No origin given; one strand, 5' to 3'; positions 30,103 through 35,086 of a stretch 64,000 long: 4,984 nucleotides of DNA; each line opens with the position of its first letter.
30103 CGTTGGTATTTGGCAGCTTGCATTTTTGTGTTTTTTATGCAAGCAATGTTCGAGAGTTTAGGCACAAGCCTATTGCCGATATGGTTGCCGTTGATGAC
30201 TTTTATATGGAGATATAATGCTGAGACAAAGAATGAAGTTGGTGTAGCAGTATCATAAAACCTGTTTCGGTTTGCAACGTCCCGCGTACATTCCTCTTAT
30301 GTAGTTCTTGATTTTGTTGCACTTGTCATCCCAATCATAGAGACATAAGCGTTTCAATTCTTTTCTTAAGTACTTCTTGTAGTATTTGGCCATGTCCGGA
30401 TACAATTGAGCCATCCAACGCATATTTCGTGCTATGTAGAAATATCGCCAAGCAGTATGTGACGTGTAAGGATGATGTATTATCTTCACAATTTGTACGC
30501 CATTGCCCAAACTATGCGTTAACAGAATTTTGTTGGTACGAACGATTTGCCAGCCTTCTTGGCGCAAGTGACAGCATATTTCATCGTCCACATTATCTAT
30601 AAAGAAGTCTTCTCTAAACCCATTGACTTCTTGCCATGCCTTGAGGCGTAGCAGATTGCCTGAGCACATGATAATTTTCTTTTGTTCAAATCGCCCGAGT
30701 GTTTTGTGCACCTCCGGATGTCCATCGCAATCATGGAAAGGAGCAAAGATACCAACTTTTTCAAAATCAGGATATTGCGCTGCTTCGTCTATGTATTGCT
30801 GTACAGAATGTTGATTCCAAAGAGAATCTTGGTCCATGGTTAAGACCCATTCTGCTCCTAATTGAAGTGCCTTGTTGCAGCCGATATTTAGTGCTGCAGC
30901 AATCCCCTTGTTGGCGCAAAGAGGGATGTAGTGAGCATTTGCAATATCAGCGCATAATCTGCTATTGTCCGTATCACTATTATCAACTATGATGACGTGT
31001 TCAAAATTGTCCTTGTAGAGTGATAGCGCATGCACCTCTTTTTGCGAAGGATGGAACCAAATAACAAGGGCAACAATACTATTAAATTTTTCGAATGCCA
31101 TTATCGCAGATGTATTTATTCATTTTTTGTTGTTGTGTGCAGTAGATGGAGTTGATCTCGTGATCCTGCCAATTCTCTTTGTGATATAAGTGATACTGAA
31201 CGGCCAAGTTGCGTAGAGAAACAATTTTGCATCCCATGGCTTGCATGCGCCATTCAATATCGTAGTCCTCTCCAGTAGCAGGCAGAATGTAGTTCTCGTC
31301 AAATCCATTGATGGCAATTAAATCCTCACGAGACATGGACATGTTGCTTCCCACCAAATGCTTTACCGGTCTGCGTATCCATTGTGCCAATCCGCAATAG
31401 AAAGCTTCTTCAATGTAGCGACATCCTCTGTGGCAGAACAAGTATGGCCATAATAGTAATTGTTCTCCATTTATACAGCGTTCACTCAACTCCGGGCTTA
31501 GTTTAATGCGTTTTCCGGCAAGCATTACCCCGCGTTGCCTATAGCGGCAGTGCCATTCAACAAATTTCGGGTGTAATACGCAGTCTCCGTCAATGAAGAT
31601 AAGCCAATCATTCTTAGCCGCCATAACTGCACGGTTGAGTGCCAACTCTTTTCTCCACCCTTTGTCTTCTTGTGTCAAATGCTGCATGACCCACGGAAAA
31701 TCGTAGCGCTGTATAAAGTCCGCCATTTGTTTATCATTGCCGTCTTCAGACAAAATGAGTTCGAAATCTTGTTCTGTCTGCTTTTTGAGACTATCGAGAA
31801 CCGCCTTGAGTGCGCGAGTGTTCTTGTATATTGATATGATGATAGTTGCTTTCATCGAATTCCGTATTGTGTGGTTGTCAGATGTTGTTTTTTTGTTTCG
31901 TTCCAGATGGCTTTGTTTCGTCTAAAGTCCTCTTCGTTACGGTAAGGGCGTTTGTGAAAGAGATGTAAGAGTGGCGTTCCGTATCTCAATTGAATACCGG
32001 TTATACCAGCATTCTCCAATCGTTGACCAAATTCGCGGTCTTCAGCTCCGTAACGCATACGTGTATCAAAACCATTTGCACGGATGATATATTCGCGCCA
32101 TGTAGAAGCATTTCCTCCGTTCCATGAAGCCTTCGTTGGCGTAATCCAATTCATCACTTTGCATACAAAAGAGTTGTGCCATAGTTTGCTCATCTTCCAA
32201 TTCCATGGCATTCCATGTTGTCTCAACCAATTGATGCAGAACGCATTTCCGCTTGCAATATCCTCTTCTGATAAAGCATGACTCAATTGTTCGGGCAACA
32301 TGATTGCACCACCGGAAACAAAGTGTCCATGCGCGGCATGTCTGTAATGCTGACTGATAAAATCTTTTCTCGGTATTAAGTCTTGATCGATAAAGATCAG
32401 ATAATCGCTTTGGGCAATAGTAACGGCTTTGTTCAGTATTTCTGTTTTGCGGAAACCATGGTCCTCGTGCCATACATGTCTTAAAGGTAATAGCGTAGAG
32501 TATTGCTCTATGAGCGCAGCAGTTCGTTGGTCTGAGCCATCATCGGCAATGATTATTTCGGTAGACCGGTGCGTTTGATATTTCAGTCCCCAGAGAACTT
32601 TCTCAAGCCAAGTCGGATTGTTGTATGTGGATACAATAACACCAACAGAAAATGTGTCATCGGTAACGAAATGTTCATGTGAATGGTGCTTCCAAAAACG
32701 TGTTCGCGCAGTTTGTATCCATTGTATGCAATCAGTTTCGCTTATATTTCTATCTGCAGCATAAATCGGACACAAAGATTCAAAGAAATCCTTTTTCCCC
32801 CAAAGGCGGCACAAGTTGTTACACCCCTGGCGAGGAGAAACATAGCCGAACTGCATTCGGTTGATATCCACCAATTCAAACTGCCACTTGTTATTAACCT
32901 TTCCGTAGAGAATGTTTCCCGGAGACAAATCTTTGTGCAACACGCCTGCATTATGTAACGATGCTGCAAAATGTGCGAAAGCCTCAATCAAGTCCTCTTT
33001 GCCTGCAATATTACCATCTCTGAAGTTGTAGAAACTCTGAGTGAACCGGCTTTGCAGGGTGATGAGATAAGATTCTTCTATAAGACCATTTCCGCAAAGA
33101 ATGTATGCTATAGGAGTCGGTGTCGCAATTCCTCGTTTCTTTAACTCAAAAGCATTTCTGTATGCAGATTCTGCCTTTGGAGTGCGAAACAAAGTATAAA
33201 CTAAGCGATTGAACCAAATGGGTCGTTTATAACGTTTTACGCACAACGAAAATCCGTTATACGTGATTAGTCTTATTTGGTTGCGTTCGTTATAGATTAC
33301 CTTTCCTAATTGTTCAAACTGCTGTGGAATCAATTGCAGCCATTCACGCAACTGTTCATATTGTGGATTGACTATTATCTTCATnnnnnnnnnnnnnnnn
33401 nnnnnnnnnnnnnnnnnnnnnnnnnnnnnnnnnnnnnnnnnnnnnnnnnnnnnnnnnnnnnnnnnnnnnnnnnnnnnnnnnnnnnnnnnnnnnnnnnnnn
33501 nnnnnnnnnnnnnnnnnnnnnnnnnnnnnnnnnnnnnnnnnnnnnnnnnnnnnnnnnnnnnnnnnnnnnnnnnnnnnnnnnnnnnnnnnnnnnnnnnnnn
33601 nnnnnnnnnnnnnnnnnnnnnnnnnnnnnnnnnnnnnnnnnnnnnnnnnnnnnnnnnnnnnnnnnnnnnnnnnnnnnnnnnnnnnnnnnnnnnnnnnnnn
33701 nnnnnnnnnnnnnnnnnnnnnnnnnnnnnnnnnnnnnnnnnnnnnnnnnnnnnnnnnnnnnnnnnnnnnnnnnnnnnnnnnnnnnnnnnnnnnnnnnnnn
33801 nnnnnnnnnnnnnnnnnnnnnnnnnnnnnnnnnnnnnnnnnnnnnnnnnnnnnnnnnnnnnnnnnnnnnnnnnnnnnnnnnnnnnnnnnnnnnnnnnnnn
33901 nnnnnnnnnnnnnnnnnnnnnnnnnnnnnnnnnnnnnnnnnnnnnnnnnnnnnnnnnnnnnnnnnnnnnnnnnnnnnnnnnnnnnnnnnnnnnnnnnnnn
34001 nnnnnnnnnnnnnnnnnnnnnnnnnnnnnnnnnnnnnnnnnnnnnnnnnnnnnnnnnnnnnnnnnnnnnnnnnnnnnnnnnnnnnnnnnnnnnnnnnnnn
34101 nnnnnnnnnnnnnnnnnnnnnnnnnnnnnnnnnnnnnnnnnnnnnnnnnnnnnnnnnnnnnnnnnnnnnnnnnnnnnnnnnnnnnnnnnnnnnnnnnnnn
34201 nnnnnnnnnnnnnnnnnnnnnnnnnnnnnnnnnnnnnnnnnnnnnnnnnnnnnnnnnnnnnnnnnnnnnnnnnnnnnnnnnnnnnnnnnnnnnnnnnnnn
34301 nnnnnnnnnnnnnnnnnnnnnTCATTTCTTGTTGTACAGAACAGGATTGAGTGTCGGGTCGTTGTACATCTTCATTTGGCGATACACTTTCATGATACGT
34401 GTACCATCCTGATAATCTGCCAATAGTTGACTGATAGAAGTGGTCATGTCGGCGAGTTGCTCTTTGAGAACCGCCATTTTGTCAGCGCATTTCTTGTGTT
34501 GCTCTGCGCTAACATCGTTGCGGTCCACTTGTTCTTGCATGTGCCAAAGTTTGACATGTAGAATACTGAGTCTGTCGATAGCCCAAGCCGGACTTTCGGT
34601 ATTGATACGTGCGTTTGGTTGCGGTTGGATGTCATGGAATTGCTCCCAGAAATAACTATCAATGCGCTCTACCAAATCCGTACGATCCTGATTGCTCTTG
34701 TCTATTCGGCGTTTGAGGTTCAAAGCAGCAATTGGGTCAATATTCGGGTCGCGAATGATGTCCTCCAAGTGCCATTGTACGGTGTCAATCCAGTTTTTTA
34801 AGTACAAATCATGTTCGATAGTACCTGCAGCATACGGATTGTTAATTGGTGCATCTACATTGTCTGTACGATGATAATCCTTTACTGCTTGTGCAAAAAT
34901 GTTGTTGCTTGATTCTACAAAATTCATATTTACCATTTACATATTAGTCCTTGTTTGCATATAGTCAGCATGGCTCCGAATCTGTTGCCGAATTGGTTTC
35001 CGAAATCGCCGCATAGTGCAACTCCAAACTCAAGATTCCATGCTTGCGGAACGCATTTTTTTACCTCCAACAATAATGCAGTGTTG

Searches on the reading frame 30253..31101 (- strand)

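Call 89: search_protein_families(library=pfam, proteins=[window:30253-31101:-], max_evalue=0.00001)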
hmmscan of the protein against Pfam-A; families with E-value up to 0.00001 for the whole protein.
window:30253-31101:- (282 aa): 1 family
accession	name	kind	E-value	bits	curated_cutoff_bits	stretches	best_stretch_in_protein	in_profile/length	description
PF00535.33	Glycos_transf_2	-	1.5e-10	41.7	23.3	1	29-126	24-123/168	Glycosyl transferase family 2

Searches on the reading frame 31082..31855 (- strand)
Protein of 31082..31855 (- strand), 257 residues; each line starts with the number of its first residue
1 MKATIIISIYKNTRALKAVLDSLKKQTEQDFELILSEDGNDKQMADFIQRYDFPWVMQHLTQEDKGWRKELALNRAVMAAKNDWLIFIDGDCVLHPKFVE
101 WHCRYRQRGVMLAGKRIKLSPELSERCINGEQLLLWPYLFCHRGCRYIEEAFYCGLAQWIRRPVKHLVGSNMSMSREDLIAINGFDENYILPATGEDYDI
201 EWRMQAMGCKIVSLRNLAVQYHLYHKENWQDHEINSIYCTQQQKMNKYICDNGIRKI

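Call 89: search_protein_families(library=pfam, proteins=[window:31082-31855:-], max_evalue=0.00001)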
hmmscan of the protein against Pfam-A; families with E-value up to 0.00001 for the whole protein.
window:31082-31855:- (257 aa): 4 families
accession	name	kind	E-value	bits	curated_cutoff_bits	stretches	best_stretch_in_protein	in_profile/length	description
PF00535.33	Glycos_transf_2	-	3.6e-15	56.7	23.3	1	4-160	1-159/168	Glycosyl transferase family 2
PF13641.12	Glyco_tranf_2_3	-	1.2e-14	55.3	27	1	4-220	4-210/230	Glycosyltransferase like family 2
PF10111.15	Glyco_tranf_2_2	-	7e-10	39.3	27.3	0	4-96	1-96/276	Glycosyltransferase like family 2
PF02709.20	Glyco_transf_7C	-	1.9e-08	34.2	23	1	152-226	3-78/78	N-terminal domain of galactosyltransferase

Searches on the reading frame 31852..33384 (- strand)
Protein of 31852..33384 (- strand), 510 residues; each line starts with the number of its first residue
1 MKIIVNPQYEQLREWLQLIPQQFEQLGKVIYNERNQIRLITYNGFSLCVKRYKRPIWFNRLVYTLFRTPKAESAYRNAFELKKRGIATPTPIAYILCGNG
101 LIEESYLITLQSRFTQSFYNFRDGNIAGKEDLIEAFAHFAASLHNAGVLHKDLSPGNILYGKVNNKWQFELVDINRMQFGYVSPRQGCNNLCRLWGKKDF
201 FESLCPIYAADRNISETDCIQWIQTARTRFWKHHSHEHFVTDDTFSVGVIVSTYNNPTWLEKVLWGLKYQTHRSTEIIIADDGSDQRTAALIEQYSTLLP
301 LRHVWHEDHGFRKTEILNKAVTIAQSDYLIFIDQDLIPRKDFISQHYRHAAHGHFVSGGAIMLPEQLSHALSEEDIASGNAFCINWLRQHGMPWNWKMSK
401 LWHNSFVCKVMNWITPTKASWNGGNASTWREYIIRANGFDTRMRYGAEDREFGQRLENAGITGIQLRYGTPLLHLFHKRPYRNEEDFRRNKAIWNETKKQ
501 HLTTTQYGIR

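Call 13: search_protein_families(library=pfam, proteins=[window:31852-33384:-])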
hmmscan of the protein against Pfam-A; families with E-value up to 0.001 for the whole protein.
window:31852-33384:- (510 aa): 5 families
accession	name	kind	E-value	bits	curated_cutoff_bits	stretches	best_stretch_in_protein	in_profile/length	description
PF00535.33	Glycos_transf_2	-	1.8e-21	77.2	23.3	1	249-366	2-120/168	Glycosyl transferase family 2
PF06293.20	Kdo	-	1.8e-09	37.8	21.3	1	50-194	38-186/207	Lipopolysaccharide kinase (Kdo/WaaP) family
PF10111.15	Glyco_tranf_2_2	-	1.3e-05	25.3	27.3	0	258-341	13-97/276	Glycosyltransferase like family 2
PF02709.20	Glyco_transf_7C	-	5.2e-05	23.3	23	1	422-466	20-65/78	N-terminal domain of galactosyltransferase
PF13641.12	Glyco_tranf_2_3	-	0.00033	21.2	27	1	247-350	3-111/230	Glycosyltransferase like family 2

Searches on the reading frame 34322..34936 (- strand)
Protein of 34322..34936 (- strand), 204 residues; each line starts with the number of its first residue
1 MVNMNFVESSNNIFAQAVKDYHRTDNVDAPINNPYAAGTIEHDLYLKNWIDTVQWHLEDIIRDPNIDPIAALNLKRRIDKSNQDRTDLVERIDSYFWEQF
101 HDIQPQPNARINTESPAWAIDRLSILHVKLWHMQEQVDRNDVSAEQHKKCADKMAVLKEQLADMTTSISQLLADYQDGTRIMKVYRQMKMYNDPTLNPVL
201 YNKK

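Call 13: search_protein_families(library=pfam, proteins=[window:34322-34936:-])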
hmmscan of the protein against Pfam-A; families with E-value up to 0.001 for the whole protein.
window:34322-34936:- (204 aa): 1 family
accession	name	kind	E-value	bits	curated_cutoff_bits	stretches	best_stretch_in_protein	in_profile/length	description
PF14063.11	DUF4254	-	1.8e-58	196.9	27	1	42-184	2-144/144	Protein of unknown function (DUF4254)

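Call 75: search_protein_families(library=ncbifam, proteins=[window:34322-34936:-], max_evalue=0.01)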
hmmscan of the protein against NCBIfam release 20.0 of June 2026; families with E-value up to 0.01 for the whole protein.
window:34322-34936:- (204 aa): 0 families
